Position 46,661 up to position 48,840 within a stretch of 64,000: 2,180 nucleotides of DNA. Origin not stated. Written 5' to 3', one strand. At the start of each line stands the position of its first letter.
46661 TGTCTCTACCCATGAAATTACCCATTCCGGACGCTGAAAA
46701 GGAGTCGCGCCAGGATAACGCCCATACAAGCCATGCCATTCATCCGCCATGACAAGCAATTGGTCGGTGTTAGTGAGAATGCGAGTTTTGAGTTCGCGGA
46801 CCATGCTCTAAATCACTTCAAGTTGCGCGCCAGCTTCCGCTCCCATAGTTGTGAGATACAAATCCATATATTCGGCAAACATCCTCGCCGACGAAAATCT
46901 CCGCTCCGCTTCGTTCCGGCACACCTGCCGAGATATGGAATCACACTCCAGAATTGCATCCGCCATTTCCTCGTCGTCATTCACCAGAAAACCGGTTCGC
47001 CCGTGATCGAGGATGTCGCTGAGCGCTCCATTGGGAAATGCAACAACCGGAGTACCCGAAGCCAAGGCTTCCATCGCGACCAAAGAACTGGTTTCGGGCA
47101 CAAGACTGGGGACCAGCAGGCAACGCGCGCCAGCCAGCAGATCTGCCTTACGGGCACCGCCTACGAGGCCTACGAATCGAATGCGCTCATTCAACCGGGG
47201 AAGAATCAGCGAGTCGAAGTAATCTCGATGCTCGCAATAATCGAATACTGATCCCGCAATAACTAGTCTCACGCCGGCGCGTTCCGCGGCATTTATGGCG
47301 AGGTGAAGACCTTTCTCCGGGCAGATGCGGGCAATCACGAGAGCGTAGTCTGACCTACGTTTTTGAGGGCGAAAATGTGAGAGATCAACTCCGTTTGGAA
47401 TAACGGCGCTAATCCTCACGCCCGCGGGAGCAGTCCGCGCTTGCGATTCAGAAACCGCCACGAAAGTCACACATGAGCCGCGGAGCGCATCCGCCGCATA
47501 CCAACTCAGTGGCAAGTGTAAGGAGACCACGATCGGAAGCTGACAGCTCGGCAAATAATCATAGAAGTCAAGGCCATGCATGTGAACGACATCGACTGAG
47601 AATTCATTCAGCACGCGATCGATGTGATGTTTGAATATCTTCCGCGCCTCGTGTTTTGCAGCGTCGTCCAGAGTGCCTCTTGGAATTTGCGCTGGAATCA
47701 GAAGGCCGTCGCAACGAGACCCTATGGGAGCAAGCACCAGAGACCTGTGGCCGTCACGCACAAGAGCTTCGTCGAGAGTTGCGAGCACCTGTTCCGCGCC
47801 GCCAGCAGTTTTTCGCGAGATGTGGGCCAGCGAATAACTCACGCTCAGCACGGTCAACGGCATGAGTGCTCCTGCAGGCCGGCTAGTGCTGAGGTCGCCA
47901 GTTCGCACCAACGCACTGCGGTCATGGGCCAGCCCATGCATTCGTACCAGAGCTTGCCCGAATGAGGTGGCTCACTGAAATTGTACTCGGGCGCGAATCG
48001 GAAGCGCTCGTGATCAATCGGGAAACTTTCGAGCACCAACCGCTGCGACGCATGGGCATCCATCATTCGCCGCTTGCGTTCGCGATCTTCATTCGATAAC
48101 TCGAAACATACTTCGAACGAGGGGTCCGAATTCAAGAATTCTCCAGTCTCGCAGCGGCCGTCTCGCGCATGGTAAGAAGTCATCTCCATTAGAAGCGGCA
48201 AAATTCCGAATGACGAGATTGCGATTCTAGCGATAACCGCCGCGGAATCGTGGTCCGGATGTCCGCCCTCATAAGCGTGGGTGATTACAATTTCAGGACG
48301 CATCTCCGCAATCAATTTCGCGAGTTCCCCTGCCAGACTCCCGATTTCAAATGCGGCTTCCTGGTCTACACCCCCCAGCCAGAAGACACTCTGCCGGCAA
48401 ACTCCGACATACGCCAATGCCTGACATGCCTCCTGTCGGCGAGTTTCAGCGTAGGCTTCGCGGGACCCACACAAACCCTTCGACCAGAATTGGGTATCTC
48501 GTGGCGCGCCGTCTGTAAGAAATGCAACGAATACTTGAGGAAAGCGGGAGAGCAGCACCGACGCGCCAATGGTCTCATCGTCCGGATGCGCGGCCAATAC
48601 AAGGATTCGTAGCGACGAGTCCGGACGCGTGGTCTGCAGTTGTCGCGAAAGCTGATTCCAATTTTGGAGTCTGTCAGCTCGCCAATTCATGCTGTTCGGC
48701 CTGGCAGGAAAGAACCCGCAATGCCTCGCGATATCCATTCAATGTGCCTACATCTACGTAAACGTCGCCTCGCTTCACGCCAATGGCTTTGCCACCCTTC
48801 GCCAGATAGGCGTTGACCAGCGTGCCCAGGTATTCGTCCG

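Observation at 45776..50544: Five-gene translationally coupled operon: CgeB-like GT, sugar nucleotidyltransferase, PIG-L deacetylase, GT4, FemAB/CelD-type GNAT. Mycothiol/bacillithiol-like logic with no polymer-export genes.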

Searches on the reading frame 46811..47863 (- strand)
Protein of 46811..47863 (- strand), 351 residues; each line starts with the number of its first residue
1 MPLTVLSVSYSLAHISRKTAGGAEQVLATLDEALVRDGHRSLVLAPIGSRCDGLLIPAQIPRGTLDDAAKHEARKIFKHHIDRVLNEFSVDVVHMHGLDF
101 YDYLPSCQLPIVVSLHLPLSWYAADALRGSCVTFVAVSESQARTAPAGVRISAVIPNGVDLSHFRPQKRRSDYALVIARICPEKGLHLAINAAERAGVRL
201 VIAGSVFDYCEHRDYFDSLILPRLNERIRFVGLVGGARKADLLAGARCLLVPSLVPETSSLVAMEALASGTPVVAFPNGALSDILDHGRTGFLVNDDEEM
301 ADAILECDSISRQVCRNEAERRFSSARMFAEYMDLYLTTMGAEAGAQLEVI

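Call 5: search_protein_families(library=pfam, proteins=[window:46811-47863:-], max_evalue=0.01)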
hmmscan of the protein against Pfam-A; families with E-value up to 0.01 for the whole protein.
window:46811-47863:- (351 aa): 4 families
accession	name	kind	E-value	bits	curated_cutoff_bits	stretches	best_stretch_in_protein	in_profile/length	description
PF13692.12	Glyco_trans_1_4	-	1.2e-21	77.9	27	1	174-306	4-138/142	Glycosyl transferases group 1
PF00534.26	Glycos_transf_1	-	4.1e-20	72.4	26.4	1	170-306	14-154/172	Glycosyl transferases group 1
PF13439.12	Glyco_transf_4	-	6.7e-13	49.4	28.5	1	21-162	2-169/170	Glycosyltransferase Family 4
PF13524.12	Glyco_trans_1_2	-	7.3e-08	32.9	25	1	190-320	6-127/144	Glycosyl transferase-like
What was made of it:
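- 46808..47863 (-): G4: GT4 retaining-type glycosyltransferase, 351 aa. PF13439 plus PF00534/PF13692 (call 5).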

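Call 6: search_protein_families(library=ncbifam, proteins=[window:46811-47863:-], max_evalue=0.01)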
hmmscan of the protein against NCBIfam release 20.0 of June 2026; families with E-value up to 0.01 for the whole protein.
window:46811-47863:- (351 aa): 25 families
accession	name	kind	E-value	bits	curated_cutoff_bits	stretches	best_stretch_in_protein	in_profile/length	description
NF041010.1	glycosy_Agl16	equivalog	3e-22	79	575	1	153-320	159-330/352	glycosylation protein Agl16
TIGR04047.1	MSMEG_0565_glyc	hypoth_equivalog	2.5e-14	53.1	259.85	1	133-311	141-343/373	MSMEG_0565 family glycosyltransferase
TIGR03088.1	stp2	hypoth_equivalog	3.9e-14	52.5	409.05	1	197-338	229-372/374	TIGR03088 family PEP-CTERM/XrtA system glycosyltransferase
NF041876.1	EPS_EpsE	equivalog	6.6e-13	48.6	400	1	141-316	177-367/389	exopolysaccharide biosynthesis GT4 family glycosyltransferase EpsE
TIGR03449.1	mycothiol_MshA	equivalog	6.7e-11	41.7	462.5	1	224-304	282-363/406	D-inositol-3-phosphate glycosyltransferase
TIGR03999.1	thiol_BshA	equivalog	1.1e-10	41.1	273.7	1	198-338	230-372/375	N-acetyl-alpha-D-glucosaminyl L-malate synthase BshA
TIGR02149.1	glgA_Coryne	subfamily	1.2e-10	41.1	302.4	1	169-316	202-355/391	glycogen synthase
NF053787.1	GlcN_PG_synth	equivalog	1.5e-10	40.5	480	1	240-336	256-356/361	N-acetylglucosaminyl phosphatidylglycerol synthase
NF046085.1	XrtY_assoc_Gly1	equivalog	1.6e-10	40.4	400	1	151-339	183-384/387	XrtY-associated glycosyltransferase XYAG1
NF038229.1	Glyco4_Geo_Pelo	equivalog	3.7e-08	32.8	400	1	146-339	129-336/338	GPMC system family 4 glycosyltransferase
NF012028.0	PRK15484.1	subfamily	4.1e-08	32.7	618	1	175-319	197-347/380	lipopolysaccharide N-acetylglucosaminyltransferase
NF038295.1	EPS_HpsP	equivalog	6.9e-08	31.9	550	1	146-327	182-364/388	hormogonium polysaccharide biosynthesis glycosyltransferase HpsP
TIGR02095.1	glgA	subfamily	1.4e-06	27.3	328.45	1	174-336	297-474/477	glycogen/starch synthase, ADP-glucose type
NF038255.1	exopoly_VpsD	equivalog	3e-06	26.4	300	1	152-338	179-378/381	VpsD family glycosyltransferase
TIGR04005.1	wcaL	equivalog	9.6e-06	24.7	537.6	1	154-312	201-372/406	colanic acid biosynthesis glycosyltransferase WcaL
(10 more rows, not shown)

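Call 43: search_solved_structures(query=window:46811-47863:-, max_evalue=0.0001)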
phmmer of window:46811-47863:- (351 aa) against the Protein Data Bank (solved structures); distinct sequences matched with E-value up to 0.0001: 16.
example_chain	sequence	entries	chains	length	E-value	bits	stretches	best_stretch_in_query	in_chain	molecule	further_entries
8x3q_C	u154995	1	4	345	3.7e-40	141.1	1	19-340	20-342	Glycosyl transferase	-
7fg9_A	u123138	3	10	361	3.8e-40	141.1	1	19-340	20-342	Glycosyl transferase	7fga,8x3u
5zer_A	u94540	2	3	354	3.7e-25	91.8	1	9-329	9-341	UDP-glucose:tetrahydrobiopterin glucosyltransferase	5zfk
5ze7_B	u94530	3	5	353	3.8e-25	91.8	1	9-329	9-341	UDP-glucose:tetrahydrobiopterin glucosyltransferase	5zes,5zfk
9v0l_A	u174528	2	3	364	6e-17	64.9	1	16-325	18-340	tetrahydrobiopterin glucosyltransferases | tetrahydrobiopterin glucosyltransferase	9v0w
2iuy_A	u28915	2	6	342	1.9e-13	53.3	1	81-286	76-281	GLYCOSYLTRANSFERASE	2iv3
2f9f_A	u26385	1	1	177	4.1e-11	45.7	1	162-306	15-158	first mannosyl transferase (wbaZ-1)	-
4xso_B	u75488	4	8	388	4.9e-09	38.8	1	148-312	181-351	Alr3699 protein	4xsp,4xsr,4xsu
4n9w_A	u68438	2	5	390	3.6e-08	36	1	78-345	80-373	GDP-mannose-dependent alpha-(1-2)-phosphatidylinositol mannosyltransferase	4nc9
2gej_A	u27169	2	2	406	4.2e-08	35.8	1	78-345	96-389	PHOSPHATIDYLINOSITOL MANNOSYLTRANSFERASE (PimA)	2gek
7qsg_A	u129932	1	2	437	2.4e-07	33.3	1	153-294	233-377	D-inositol 3-phosphate glycosyltransferase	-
6kih_A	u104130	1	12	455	1.7e-06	30.5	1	141-304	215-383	Tll1590 protein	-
2jjm_A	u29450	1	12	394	4.6e-06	29.1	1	199-337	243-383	GLYCOSYL TRANSFERASE, GROUP 1 FAMILY PROTEIN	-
3mbo_A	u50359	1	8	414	5e-06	29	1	199-337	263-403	Glycosyltransferase, group 1 family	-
3c4q_A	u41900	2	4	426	1.3e-05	27.6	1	225-336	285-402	Predicted glycosyltransferases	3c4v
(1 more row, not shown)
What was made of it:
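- G4 gives weak NCBIfam hits to the GlcNAc-PG synthase and to PimA-type enzymes (calls 6, 43). G4 is far closer to sucrose- and pterin-acting enzymes than to PimA (E 4e-40 against 4e-8; call 43).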

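Call 48: search_solved_structures(query=window:46811-47863:-, max_evalue=1e-20, show_alignments=3)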
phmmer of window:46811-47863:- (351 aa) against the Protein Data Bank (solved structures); distinct sequences matched with E-value up to 1e-20: 4.
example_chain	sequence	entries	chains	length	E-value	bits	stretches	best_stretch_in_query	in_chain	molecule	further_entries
8x3q_C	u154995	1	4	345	3.7e-40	141.1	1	19-340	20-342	Glycosyl transferase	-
7fg9_A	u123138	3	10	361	3.8e-40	141.1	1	19-340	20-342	Glycosyl transferase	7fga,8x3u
5zer_A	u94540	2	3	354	3.7e-25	91.8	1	9-329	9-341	UDP-glucose:tetrahydrobiopterin glucosyltransferase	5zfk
5ze7_B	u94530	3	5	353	3.8e-25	91.8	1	9-329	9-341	UDP-glucose:tetrahydrobiopterin glucosyltransferase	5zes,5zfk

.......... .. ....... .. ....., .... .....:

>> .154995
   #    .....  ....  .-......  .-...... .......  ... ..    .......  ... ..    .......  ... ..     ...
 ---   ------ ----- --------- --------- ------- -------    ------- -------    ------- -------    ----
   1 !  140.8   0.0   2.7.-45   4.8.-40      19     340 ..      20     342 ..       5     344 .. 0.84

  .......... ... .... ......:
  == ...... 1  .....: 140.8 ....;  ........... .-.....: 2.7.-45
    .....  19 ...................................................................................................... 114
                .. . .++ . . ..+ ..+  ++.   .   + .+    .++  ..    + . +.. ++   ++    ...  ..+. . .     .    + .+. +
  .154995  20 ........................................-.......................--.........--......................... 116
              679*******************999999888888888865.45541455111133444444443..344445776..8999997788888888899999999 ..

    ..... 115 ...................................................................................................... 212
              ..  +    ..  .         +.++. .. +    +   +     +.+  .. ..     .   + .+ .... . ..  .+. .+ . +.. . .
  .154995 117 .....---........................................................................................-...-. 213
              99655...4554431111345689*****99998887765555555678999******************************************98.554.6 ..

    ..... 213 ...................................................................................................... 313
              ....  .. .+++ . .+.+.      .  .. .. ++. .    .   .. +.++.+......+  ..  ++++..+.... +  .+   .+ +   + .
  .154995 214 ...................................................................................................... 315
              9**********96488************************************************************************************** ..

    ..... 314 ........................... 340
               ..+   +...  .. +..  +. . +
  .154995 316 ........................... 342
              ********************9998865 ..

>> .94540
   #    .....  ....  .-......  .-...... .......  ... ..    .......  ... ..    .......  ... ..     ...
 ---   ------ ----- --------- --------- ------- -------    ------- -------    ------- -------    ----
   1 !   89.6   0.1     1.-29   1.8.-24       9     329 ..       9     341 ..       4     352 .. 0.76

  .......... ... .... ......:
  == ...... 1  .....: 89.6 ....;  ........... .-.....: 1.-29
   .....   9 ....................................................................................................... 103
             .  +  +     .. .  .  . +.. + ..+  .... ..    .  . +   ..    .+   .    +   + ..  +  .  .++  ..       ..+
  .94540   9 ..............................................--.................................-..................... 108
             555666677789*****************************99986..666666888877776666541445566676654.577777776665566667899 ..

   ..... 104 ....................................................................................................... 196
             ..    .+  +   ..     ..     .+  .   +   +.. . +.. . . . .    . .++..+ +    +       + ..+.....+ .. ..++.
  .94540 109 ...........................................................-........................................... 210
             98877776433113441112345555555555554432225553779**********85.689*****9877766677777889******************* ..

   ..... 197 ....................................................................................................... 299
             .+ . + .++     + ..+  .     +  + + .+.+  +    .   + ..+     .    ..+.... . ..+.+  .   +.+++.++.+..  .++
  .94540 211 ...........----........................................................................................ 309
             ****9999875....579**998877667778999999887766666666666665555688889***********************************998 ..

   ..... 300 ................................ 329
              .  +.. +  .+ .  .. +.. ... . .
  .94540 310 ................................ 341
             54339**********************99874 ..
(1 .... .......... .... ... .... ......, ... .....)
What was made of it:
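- On GT4 glycosyltransferase: It aligns over nearly its full length to TeGSS (call 48).
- Closest known: Glucosylsucrose synthase TeGSS. Same: They are G4's closest solved homologues, aligned over nearly the full length at E 4e-40 and 4e-25 (calls 43, 48).
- G4's nearest solved relatives act on soluble acceptors (calls 43, 48).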

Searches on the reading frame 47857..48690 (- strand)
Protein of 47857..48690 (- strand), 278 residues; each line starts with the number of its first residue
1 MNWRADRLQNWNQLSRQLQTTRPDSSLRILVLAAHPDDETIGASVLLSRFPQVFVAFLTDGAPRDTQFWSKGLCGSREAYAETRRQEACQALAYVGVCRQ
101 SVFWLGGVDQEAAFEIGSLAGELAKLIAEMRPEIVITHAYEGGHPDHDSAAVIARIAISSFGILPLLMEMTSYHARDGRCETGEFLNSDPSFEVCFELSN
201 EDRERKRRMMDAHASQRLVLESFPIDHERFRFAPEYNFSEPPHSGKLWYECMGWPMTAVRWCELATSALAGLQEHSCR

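Call 5: search_protein_families(library=pfam, proteins=[window:47857-48690:-], max_evalue=0.01)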
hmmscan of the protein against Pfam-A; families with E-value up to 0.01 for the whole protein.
window:47857-48690:- (278 aa): 1 family
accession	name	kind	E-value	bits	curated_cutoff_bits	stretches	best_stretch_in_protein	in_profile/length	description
PF02585.22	PIG-L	-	5.4e-23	82.3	28.2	1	30-156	1-127/129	GlcNAc-PI de-N-acetylase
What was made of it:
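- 47854..48690 (-): G3: PIG-L/LmbE-family N-deacetylase, 278 aa. PF02585 scores 82.3 bits (call 5).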

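Call 6: search_protein_families(library=ncbifam, proteins=[window:47857-48690:-], max_evalue=0.01)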
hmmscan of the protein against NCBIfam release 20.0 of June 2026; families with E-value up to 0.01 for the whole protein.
window:47857-48690:- (278 aa): 4 families
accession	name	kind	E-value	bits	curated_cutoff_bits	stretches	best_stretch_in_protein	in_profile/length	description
TIGR04001.1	thiol_BshB1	equivalog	8.3e-11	42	182.5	1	27-216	2-178/226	bacillithiol biosynthesis deacetylase BshB1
TIGR04000.1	thiol_BshB2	equivalog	9.4e-11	41.8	195.25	1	29-154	3-132/217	bacillithiol biosynthesis deacetylase BshB2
TIGR03446.1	mycothiol_Mca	equivalog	7.7e-08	32.3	277.15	1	27-151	1-141/283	mycothiol conjugate amidase Mca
TIGR03445.1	mycothiol_MshB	equivalog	3.8e-07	30.3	224.35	1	116-158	108-152/284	N-acetyl-1-D-myo-inositol-2-amino-2-deoxy-alpha-D-glucopyranoside deacetylase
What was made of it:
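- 47854..48690 (-): Scores against the BshB1, BshB2, MshB and Mca equivalogs are far below their cut-offs (call 6).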

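Call 17: search_solved_structures(query=window:47857-48690:-, max_evalue=0.01, show_alignments=2)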
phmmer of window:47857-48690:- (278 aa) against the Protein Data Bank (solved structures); distinct sequences matched with E-value up to 0.01: 11.
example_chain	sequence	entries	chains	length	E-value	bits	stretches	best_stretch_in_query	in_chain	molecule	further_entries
2ixd_A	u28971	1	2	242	2.1e-05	27.4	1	25-174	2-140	LMBE-RELATED PROTEIN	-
1q7t_A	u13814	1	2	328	7e-05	25.7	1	26-163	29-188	hypothetical protein Rv1170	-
4ewl_A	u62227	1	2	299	7.3e-05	25.6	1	27-163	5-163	1D-myo-inositol 2-acetamido-2-deoxy-alpha-D-glucopyranoside deacetylase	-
1q74_A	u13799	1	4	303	7.9e-05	25.5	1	27-163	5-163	1D-myo-inositol 2-acetamido-2-deoxy-alpha-D-glucopyranoside Deacetylase (MshB)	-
8bgn_A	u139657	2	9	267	0.00034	23.4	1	22-165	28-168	Diacetylchitobiose deacetylase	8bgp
8bgo_A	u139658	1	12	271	0.00036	23.4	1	22-165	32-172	Diacetylchitobiose deacetylase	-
1uan_A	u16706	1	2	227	0.00077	22.3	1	27-164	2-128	hypothetical protein TT1542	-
2x9l_A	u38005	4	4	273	0.0033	20.2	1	116-245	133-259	N-ACYL GLM PEUDO-TEICOPLANIN DEACETYLASE | Teicoplanin pseudoaglycone deacetylases Orf2 | Teicoplanin pseudoaglycone deacetylase Orf2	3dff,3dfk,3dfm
6iiy_A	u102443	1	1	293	0.0037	20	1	116-245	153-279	deacetylase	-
5bmo_A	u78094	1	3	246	0.0054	19.5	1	22-232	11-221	Putative uncharacterized protein LnmX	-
3dfi_A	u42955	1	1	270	0.0073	19.1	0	118-222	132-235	Pseudoaglycone deacetylase Dbv21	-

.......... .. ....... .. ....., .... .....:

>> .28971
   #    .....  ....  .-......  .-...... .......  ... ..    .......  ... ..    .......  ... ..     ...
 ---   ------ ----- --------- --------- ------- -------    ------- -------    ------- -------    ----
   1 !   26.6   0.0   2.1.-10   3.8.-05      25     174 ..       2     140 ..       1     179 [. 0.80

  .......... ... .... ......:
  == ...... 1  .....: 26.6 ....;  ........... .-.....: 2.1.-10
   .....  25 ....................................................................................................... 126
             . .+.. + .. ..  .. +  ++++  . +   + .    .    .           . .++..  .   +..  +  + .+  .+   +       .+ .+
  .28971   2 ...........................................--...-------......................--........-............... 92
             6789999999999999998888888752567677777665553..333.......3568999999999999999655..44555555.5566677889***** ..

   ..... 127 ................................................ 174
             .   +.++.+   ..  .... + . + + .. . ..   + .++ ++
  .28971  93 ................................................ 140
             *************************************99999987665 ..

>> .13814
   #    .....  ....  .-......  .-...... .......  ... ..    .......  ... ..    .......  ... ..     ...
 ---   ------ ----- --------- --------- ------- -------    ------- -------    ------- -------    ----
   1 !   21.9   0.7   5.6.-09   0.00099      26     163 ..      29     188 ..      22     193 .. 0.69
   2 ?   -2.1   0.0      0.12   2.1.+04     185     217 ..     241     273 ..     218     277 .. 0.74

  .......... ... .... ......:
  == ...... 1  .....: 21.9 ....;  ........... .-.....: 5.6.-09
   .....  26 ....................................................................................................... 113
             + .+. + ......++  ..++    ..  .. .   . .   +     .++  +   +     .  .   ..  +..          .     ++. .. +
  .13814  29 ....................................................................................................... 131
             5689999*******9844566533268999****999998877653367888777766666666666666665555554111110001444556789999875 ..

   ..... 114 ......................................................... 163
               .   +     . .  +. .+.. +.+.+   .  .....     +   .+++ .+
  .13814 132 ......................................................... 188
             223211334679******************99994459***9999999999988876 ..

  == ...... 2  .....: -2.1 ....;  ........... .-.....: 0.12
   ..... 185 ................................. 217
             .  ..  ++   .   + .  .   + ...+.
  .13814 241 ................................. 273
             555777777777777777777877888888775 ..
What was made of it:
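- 47854..48690 (-): The AHPDDE and HPDH motifs align with BcZBP (2ixd) and MshB (call 17).
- On PIG-L/LmbE deacetylase (PF02585): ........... and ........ align with the corresponding motifs of 2ixd and MshB (call 17).
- The domain families and the intact PIG-L motifs are confirmed (calls 5, 17).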
